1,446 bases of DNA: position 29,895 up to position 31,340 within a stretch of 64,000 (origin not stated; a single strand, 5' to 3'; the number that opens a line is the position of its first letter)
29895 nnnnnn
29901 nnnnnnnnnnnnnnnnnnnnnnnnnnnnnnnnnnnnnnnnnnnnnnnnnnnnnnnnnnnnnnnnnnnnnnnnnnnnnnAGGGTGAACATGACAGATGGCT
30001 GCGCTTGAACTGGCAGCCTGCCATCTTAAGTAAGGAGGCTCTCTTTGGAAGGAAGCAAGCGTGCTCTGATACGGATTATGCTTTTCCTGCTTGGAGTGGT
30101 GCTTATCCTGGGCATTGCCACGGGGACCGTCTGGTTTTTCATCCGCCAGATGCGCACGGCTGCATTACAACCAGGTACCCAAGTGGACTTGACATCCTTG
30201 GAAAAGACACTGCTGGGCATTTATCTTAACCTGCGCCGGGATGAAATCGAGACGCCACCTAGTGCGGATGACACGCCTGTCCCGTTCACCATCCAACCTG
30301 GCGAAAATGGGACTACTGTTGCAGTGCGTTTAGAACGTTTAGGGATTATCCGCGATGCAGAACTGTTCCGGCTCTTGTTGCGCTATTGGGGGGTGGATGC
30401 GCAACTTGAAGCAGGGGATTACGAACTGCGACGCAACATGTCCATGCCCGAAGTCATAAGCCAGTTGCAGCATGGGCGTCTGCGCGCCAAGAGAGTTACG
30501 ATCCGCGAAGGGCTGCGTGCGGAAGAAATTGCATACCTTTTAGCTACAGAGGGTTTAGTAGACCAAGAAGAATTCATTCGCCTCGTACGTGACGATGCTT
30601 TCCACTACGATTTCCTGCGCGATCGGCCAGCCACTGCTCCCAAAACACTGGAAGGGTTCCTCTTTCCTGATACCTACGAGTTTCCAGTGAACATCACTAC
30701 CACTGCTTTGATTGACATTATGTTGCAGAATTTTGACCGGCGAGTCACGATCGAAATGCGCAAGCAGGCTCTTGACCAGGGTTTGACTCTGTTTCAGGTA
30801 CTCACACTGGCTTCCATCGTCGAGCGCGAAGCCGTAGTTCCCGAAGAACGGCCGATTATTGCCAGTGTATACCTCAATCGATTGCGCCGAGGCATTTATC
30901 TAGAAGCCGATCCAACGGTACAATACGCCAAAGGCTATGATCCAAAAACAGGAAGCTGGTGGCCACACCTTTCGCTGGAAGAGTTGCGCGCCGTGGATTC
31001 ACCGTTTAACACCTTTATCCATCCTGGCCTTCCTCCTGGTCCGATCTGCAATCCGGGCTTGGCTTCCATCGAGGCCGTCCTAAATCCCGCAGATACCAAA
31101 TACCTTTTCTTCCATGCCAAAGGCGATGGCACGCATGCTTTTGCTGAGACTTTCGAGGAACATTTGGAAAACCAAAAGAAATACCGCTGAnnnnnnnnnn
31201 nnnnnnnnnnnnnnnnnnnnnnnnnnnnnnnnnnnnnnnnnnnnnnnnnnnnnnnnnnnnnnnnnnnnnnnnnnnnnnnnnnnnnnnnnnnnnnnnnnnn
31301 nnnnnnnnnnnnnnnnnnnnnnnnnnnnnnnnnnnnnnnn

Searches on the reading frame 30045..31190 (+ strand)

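Call 77: search_protein_families(library=pfam, proteins=[window:30045-31190:+], max_evalue=0.00001)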
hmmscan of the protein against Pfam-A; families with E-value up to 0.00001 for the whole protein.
window:30045-31190:+ (381 aa): 1 family
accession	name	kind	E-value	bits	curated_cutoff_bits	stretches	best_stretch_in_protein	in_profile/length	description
PF02618.21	YceG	-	1.7e-86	290.5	32.4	1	81-379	1-275/275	YceG-like family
